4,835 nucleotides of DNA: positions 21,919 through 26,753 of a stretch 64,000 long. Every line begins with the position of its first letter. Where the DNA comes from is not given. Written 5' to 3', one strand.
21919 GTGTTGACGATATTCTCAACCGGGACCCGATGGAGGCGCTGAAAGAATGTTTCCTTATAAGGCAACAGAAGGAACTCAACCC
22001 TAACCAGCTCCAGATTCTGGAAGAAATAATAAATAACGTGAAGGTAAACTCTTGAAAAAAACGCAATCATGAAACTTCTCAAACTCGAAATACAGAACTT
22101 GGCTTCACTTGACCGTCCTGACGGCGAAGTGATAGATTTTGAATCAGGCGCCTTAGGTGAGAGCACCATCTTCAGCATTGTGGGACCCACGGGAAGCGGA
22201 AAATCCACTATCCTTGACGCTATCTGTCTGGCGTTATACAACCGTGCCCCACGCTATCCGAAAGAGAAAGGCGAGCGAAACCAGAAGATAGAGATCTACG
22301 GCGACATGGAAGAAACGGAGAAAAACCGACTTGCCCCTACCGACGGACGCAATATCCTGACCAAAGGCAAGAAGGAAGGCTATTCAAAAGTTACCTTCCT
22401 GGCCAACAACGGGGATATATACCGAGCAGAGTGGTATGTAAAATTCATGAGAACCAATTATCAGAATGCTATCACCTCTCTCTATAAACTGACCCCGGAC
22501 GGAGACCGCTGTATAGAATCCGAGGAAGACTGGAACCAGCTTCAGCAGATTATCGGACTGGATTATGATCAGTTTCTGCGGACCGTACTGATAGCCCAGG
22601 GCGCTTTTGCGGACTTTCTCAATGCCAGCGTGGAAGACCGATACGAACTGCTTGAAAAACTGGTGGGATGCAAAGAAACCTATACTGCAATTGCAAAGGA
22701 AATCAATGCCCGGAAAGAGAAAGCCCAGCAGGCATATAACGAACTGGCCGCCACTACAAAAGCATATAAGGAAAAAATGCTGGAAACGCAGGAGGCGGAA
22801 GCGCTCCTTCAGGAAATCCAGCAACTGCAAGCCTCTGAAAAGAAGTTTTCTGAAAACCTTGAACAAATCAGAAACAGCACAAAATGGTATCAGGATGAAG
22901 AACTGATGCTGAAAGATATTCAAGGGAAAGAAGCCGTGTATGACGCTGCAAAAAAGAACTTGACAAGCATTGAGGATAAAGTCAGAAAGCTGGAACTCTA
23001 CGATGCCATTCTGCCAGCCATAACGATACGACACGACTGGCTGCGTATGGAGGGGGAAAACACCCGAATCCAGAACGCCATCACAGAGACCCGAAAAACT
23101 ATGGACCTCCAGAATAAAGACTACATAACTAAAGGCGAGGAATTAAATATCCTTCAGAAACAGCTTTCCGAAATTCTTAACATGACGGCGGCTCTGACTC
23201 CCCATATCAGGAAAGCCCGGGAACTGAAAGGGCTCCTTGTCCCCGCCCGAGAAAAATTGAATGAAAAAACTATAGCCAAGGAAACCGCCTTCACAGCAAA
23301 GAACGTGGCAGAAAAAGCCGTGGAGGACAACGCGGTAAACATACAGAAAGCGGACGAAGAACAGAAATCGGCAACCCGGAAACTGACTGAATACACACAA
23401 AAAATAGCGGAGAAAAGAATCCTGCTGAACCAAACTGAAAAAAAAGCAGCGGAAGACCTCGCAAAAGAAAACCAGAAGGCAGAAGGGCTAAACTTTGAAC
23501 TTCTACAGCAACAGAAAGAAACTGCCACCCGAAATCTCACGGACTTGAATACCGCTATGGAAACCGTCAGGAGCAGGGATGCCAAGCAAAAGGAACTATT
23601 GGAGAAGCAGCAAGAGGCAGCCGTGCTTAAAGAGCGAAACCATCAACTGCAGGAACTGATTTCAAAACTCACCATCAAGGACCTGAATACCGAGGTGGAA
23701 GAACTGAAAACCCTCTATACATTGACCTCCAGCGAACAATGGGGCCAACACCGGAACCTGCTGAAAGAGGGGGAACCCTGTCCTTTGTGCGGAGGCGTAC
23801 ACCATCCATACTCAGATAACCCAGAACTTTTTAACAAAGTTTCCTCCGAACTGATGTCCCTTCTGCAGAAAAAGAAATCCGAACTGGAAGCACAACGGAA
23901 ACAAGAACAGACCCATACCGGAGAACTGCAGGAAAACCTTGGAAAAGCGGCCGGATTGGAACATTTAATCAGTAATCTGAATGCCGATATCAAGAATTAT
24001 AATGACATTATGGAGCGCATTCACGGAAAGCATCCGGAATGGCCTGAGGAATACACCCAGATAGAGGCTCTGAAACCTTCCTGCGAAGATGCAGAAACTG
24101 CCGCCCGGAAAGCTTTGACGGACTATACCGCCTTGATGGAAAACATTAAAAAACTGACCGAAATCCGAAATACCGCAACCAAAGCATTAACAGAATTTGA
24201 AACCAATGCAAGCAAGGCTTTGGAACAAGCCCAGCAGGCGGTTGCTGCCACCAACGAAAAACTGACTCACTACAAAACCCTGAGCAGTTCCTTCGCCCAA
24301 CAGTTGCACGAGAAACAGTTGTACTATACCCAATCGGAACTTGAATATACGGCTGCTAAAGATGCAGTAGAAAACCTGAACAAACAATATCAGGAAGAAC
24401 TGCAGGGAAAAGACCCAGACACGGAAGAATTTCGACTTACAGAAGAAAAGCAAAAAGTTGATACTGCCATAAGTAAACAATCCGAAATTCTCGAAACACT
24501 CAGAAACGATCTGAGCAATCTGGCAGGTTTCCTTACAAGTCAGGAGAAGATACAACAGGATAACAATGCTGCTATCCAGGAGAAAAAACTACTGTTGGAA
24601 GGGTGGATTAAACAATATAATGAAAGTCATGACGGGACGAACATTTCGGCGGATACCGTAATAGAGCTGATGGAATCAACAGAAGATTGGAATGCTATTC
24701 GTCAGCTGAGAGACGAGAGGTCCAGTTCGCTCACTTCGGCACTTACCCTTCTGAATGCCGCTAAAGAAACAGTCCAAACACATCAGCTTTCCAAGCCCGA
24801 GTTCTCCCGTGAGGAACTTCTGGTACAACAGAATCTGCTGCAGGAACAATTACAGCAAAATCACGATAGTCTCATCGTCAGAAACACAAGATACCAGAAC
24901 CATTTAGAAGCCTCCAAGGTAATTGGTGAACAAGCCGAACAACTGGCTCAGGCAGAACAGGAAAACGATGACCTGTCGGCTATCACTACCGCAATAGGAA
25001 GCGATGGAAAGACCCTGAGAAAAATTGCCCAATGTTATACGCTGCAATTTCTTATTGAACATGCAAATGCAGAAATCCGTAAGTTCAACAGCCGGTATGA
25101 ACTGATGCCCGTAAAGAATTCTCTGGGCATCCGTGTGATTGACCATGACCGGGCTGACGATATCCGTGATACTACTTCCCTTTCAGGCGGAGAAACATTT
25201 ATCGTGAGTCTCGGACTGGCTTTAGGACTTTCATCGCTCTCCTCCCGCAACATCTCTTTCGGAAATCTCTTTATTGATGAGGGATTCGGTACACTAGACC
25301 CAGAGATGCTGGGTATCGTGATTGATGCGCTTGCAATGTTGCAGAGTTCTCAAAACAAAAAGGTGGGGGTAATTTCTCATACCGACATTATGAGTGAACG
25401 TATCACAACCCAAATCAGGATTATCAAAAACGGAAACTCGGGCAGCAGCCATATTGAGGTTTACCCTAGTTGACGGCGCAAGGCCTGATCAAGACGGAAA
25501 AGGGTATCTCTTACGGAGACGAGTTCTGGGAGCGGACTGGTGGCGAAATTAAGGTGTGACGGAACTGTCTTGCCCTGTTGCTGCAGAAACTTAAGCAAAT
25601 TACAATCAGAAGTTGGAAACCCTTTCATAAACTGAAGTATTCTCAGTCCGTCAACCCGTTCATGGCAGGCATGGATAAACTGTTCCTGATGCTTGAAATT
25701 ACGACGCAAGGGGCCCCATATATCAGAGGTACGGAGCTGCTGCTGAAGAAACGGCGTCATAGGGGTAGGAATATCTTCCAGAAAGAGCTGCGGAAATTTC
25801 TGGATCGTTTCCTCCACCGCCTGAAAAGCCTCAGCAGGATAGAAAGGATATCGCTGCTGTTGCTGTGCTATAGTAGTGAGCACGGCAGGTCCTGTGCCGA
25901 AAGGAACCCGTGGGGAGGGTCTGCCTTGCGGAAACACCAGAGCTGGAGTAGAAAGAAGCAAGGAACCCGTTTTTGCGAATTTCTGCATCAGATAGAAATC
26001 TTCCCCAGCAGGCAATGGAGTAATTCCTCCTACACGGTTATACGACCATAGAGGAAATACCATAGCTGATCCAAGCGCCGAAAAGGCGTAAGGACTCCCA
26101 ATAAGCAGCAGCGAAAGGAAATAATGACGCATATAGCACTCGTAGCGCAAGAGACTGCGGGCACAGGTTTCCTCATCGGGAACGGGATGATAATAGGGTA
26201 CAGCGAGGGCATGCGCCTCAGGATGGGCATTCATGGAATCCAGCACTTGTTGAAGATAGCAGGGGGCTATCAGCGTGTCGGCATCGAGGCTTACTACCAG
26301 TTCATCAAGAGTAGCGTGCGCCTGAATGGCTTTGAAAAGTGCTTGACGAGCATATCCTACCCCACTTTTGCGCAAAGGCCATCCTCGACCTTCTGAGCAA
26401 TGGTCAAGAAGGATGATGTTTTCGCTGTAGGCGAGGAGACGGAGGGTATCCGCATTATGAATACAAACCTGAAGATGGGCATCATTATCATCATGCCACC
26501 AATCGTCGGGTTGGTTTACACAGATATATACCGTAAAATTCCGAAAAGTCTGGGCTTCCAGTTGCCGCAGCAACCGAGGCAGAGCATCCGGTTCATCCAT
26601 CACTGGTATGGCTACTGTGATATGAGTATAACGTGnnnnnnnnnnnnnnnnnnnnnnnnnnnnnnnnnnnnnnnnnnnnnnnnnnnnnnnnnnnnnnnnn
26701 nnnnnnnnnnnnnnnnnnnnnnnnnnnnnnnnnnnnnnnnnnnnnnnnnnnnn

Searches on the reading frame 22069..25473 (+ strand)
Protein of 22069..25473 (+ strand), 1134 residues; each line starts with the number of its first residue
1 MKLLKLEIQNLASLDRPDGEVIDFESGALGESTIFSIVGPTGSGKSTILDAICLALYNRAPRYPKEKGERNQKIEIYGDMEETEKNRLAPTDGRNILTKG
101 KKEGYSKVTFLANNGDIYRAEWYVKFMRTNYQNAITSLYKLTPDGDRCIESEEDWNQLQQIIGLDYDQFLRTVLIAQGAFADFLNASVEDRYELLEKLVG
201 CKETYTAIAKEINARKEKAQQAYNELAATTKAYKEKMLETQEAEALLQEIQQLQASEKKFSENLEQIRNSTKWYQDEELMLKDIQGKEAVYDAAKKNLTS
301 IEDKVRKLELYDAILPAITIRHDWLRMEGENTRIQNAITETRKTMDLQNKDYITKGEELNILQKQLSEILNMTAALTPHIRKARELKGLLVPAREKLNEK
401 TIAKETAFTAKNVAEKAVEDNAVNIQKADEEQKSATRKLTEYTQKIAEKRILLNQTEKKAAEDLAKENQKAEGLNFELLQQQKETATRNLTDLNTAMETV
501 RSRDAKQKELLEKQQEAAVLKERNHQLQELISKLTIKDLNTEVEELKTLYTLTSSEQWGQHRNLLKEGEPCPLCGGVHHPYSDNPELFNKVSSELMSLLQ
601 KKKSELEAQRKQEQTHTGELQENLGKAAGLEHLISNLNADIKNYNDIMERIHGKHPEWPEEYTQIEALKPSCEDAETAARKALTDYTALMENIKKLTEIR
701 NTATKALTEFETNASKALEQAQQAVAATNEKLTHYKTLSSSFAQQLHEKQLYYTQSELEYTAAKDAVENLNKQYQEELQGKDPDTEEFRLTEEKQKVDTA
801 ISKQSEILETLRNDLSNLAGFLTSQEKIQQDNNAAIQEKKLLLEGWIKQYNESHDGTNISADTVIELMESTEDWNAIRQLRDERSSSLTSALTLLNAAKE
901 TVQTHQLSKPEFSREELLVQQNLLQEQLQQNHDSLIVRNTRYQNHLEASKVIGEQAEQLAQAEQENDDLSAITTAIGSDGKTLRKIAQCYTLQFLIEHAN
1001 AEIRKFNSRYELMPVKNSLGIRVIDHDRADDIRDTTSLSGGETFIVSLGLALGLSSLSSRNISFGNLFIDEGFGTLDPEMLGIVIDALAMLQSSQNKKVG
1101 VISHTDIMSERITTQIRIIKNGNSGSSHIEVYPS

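Call 68: search_protein_families(library=pfam, proteins=[window:22069-25473:+], max_evalue=0.00001)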
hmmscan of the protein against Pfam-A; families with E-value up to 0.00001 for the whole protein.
window:22069-25473:+ (1134 aa): 3 families
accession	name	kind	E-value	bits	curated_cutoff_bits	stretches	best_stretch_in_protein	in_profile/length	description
PF13476.12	AAA_23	-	6.3e-24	86.2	27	1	5-259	1-195/201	AAA domain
PF13558.12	SbcC_Walker_B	-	5.5e-08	33.4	27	1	1029-1088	22-88/90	SbcC/RAD50-like, Walker B motif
PF13555.12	AAA_29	-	3.2e-06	27.2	27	1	34-59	24-49/61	P-loop containing region of AAA domain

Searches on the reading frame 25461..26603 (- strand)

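Call 68: search_protein_families(library=pfam, proteins=[window:25461-26603:-], max_evalue=0.00001)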
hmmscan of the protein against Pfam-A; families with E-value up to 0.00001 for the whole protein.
window:25461-26603:- (380 aa): 1 family
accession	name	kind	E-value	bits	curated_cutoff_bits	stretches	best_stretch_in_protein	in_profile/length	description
PF13632.12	Glyco_trans_2_3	-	5.4e-07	30.1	27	1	103-252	2-139/198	Glycosyl transferase family group 2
